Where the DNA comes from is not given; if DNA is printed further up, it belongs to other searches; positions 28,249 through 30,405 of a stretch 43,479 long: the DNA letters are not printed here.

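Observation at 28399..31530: Orphan A-T didomain with the canonical Leu specificity code plus adjacent P450: a minimal cassette for hydroxylating carrier-tethered leucine, with no assembly line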

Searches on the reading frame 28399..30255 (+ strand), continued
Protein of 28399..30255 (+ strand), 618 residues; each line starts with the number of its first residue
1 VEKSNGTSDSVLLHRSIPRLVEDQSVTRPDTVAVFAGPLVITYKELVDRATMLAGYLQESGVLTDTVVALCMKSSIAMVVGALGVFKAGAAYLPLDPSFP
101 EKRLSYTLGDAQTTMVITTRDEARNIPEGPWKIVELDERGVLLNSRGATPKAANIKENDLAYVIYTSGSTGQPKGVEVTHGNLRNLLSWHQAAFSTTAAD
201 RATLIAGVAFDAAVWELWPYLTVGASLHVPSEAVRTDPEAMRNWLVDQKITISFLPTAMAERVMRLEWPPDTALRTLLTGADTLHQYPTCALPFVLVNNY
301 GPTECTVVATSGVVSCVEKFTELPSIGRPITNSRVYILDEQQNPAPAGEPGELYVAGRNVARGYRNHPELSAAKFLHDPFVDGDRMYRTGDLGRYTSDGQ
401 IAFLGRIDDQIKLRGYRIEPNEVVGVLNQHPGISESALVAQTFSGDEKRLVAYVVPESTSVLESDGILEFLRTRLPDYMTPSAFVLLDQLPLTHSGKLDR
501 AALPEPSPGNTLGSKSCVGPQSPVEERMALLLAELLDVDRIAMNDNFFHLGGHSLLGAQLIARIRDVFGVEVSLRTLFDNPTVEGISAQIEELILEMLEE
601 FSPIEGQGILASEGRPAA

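Call 10: find_encoding_contigs(protein=P0095, flank=10000, max_places=2)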
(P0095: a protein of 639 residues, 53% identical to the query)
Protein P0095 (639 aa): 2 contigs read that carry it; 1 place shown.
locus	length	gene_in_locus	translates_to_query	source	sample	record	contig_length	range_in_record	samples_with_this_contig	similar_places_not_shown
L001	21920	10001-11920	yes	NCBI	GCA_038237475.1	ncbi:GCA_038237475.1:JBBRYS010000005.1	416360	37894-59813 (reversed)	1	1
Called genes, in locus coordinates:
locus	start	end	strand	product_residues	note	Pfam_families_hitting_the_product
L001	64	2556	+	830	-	PF00989:PAS (weak), PF08448:PAS_4, PF13426:PAS_9 (weak), PF13426:PAS_9, PF13185:GAF_2, PF00512:HisKA, PF02518:HATPase_c, PF00072:Response_reg, +5 more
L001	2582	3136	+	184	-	PF03352:Adenine_glyco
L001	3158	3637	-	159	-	-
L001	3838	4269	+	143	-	-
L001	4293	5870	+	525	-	PF01546:Peptidase_M20, PF07687:M20_dimer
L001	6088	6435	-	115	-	PF13441:Gly-zipper_YMGG (weak), PF13488:Gly-zipper_Omp (weak)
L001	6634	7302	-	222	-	PF04337:DUF480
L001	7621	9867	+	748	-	PF00270:DEAD, PF00271:Helicase_C, PF16124:RecQ_Zn_bind, PF09382:RQC, PF14493:HTH_40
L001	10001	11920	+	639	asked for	PF00501:AMP-binding, PF13193:AMP-binding_C, PF00550:PP-binding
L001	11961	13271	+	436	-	PF00067:p450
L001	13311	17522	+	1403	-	PF00668:Condensation, PF00501:AMP-binding, PF13193:AMP-binding_C, PF00550:PP-binding, PF00975:Thioesterase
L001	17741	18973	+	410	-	PF04984:Phage_sheath_1, PF17482:Phage_sheath_1C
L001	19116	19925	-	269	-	PF03988:DUF347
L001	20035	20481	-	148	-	PF03413:PepSY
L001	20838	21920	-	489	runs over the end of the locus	PF00672:HAMP, PF00512:HisKA, PF02518:HATPase_c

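Call 11: find_encoding_contigs(protein=P0097, flank=10000, max_places=2)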
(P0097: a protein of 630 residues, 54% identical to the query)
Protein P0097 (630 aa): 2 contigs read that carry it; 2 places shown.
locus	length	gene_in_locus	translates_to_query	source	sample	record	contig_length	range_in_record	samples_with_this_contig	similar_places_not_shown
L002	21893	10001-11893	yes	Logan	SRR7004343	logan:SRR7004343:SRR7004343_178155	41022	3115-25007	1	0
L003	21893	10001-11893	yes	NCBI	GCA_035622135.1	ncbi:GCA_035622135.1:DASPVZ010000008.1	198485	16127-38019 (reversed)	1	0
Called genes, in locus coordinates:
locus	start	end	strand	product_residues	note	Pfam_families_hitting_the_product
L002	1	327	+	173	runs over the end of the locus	PF08308:PEGA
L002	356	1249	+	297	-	-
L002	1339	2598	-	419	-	PF13191:AAA_16 (weak), PF00004:AAA (faint)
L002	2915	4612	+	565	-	PF07238:PilZ (weak), PF03544:TonB_C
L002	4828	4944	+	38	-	-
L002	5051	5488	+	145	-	-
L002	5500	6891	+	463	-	PF13727:CoA_binding_3 (weak), PF02397:Bac_transf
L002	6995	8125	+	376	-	PF00550:PP-binding, PF00975:Thioesterase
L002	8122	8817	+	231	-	PF00485:PRK, PF06414:Zeta_toxin (faint), PF13238:AAA_18 (weak)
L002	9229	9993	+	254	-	PF02357:NusG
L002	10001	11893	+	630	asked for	PF00501:AMP-binding, PF13193:AMP-binding_C, PF00550:PP-binding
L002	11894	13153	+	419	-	PF00067:p450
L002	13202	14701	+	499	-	PF00668:Condensation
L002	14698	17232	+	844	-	PF00668:Condensation, PF00550:PP-binding, PF00975:Thioesterase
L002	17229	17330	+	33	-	-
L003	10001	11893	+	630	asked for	PF00501:AMP-binding, PF13193:AMP-binding_C, PF00550:PP-binding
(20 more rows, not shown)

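Call 12: find_encoding_contigs(protein=P0031, flank=10000, max_places=2)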
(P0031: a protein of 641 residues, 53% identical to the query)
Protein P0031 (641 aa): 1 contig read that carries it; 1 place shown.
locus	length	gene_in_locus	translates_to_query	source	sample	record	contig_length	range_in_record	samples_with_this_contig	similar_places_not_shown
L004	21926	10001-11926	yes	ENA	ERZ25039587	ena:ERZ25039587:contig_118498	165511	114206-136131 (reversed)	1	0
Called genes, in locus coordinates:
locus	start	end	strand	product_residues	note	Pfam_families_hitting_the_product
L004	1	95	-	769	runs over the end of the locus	PF05345:He_PIG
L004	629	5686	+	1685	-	PF05345:He_PIG, PF19116:DUF5801 (faint), PF07495:Y_Y_Y (faint), PF13573:SprB (faint), PF17892:Cadherin_5 (faint), PF22352:K319L-like_PKD (faint), PF24547:DUF7601 (faint), PF05345:He_PIG, +2 more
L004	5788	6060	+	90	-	-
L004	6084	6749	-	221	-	PF08241:Methyltransf_11, PF08242:Methyltransf_12, PF13489:Methyltransf_23, PF13649:Methyltransf_25, PF13847:Methyltransf_31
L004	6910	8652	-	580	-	-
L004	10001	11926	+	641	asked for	PF00501:AMP-binding, PF13193:AMP-binding_C, PF00550:PP-binding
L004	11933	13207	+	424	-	PF00067:p450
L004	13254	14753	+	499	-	PF00668:Condensation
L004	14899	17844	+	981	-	PF00668:Condensation, PF00550:PP-binding, PF00975:Thioesterase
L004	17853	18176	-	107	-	-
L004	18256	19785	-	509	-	PF00535:Glycos_transf_2, PF13641:Glyco_tranf_2_3 (weak), PF13489:Methyltransf_23, PF05219:DREV (weak), PF08241:Methyltransf_11, PF08242:Methyltransf_12, PF13649:Methyltransf_25, PF13847:Methyltransf_31 (weak)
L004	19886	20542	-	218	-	-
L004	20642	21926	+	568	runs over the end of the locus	-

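Call 14: find_encoding_contigs(protein=P0002, flank=10000, max_places=2)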
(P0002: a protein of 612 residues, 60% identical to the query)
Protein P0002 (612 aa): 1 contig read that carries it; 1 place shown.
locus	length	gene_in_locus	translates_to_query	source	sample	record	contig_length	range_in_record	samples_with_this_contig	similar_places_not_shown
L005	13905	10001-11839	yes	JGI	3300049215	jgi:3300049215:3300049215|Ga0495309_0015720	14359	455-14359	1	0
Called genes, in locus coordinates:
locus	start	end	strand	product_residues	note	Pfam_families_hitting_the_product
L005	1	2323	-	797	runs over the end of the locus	PF12704:MacB_PCD, PF02687:FtsX, PF12704:MacB_PCD, PF02687:FtsX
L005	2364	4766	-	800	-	PF12704:MacB_PCD, PF02687:FtsX, PF12704:MacB_PCD, PF02687:FtsX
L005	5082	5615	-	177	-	PF01872:RibD_C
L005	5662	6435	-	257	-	PF03372:Exo_endo_phos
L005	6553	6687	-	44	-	-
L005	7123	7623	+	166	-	PF01161:PBP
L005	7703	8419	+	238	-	-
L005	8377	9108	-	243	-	PF01144:CoA_trans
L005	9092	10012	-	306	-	PF01144:CoA_trans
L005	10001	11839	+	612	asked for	PF00501:AMP-binding, PF13193:AMP-binding_C, PF00550:PP-binding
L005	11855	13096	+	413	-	PF00067:p450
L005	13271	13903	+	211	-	?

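Call 15: find_encoding_contigs(protein=P0006, flank=10000, max_places=2)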
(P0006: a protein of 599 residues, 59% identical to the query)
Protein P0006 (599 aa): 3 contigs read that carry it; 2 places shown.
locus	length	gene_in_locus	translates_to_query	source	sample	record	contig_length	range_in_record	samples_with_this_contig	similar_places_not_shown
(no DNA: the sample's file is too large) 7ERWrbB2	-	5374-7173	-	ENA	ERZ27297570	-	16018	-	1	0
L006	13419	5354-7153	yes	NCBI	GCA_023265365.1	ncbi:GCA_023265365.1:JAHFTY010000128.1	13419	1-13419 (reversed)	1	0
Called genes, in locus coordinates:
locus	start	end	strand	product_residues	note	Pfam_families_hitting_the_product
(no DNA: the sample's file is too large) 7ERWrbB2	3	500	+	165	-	?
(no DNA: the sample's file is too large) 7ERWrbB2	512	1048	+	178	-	PF07152:YaeQ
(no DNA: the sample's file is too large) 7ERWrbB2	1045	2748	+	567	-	PF05960:DUF885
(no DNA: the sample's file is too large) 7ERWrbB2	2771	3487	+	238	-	-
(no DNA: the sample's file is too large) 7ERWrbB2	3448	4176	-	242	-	PF01144:CoA_trans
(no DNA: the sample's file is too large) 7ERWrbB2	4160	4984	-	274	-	PF01144:CoA_trans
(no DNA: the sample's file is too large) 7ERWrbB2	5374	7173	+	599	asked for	PF00501:AMP-binding, PF13193:AMP-binding_C, PF00550:PP-binding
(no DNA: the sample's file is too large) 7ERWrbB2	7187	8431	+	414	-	PF00067:p450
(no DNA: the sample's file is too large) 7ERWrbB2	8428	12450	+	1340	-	PF00668:Condensation, PF00501:AMP-binding, PF13193:AMP-binding_C, PF00550:PP-binding, PF00975:Thioesterase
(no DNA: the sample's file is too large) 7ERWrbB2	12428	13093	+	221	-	PF22624:AASDHPPT_N (weak), PF01648:ACPS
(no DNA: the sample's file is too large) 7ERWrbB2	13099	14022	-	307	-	PF08450:SGL (faint), PF06739:SBBP (faint), PF24684:Vgb_lyase (faint), PF17170:DUF5128 (weak), PF01436:NHL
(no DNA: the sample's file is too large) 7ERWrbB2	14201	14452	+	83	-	PF05532:CsbD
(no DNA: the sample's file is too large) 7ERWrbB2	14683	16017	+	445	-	?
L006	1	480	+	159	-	?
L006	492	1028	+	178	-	PF07152:YaeQ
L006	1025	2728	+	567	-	PF05960:DUF885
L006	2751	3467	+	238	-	-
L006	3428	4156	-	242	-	PF01144:CoA_trans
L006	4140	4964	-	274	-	PF01144:CoA_trans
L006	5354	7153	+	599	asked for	PF00501:AMP-binding, PF13193:AMP-binding_C, PF00550:PP-binding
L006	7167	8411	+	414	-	PF00067:p450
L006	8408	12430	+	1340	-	PF00668:Condensation, PF00501:AMP-binding, PF13193:AMP-binding_C, PF00550:PP-binding, PF00975:Thioesterase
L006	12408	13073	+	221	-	PF22624:AASDHPPT_N (weak), PF01648:ACPS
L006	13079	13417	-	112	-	?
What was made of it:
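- The right flank comparison rests on a single relative, for which only Pfam labels were available and no DNA (call 15).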

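Call 16: find_encoding_contigs(protein=P0007, flank=10000, max_places=2)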
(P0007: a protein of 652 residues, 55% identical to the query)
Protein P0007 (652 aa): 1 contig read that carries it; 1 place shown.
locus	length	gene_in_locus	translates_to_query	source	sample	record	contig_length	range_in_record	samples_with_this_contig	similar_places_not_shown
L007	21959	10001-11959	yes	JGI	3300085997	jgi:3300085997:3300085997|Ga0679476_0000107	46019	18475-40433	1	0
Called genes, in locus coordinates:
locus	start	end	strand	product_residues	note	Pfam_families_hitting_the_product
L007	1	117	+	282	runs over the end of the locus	PF01522:Polysacc_deac_1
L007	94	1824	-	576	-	-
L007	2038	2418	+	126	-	-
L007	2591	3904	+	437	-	PF03721:UDPG_MGDP_dh_N, PF00984:UDPG_MGDP_dh, PF03720:UDPG_MGDP_dh_C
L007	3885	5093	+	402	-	-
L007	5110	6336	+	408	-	PF13439:Glyco_transf_4, PF13579:Glyco_trans_4_4, PF00534:Glycos_transf_1, PF13692:Glyco_trans_1_4, PF13524:Glyco_trans_1_2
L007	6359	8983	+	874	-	PF00668:Condensation, PF00550:PP-binding, PF00975:Thioesterase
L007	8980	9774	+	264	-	PF22624:AASDHPPT_N, PF01648:ACPS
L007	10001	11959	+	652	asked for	PF00501:AMP-binding, PF13193:AMP-binding_C, PF00550:PP-binding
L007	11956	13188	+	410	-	PF00067:p450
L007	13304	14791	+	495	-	PF00668:Condensation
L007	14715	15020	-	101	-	-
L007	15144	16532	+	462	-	-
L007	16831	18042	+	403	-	PF00070:Pyr_redox (faint), PF07992:Pyr_redox_2, PF13454:NAD_binding_9 (faint), PF13738:Pyr_redox_3, PF13434:Lys_Orn_oxgnase (weak)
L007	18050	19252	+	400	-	PF02786:CPSase_L_D2 (faint)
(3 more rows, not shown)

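Call 44: search_protein_families(library=ncbifam, proteins=[window:28399-30255:+], max_evalue=0.01)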
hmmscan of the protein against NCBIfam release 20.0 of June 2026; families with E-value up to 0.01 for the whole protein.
window:28399-30255:+ (618 aa): 104 families (the best 25 are shown)
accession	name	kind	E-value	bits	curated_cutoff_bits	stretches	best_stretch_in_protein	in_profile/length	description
NF041803.1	NRPS_SolG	exception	7.9e-130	434.3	2200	1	20-593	566-1158/1163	solanimycin non-ribosomal peptide synthetase SolG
NF004282.0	PRK05691.1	subfamily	2.1e-128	429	4090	1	15-593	1131-1708/4334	non-ribosomal peptide synthase/polyketide synthase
TIGR01733.1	AA-adenyl-dom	subfamily_domain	4.8e-121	404.4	317.4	1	42-437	1-408/409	amino acid adenylation domain-containing protein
NF047350.1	aureusi_NRPS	equivalog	1.6e-115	386.8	2500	1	9-592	1428-1992/2373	aureusimine non-ribosomal peptide synthetase AusA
NF038078.1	NRPS_MxcG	equivalog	2.2e-110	369.9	2300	1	15-591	456-1042/1442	myxochelin non-ribosomal peptide synthetase MxcG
NF007605.2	PRK10252.1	equivalog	1.2e-94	317.9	2400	1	16-585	455-1036/1292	enterobactin non-ribosomal peptide synthetase EntF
NF003417.0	PRK04813.1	subfamily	6.3e-81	272.4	476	1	22-503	10-499/505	D-alanine--poly(phosphoribitol) ligase subunit DltA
TIGR01734.1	D-ala-DACP-lig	equivalog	8e-79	265.5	559.85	1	25-504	10-499/504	D-alanine--poly(phosphoribitol) ligase subunit DltA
TIGR03443.1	alpha_am_amid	equivalog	2.1e-75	254.1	1030.1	3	164-458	421-751/1390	L-aminoadipate-semialdehyde dehydrogenase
NF004837.0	PRK06187.1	subfamily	1.2e-63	215.2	476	1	16-505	9-520/531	long-chain-fatty-acid--CoA ligase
NF004511.1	PRK05852.1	equivalog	1.1e-53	182.6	650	2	296-504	302-501/505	FadD7 family fatty acid--CoA ligase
TIGR03098.1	ligase_PEP_1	hypoth_equivalog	3.9e-53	180.7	592.35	1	18-503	3-514/517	acyl-CoA ligase (AMP-forming), exosortase A system-associated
NF005702.0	PRK07514.1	subfamily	1.6e-48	165.3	558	2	296-503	298-496/506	malonyl-CoA synthase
NF052269.1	Staph_lig_FadD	equivalog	5.2e-45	153.7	650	1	42-503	29-489/499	long-chain-fatty-acid--CoA ligase FadD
NF006181.0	PRK08314.1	subfamily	1e-44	152.7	705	3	321-503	368-550/563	long-chain-fatty-acid--CoA ligase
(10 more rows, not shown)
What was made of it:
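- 28399..30255 (+): Stand-alone A-T protein (618 aa). A domain ~residues 22-497, T domain 531-588, phosphopantetheine Ser554 (codon 30058-30060). Specificity code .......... (Leu). TIGR01733 above cut-off, call 44.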
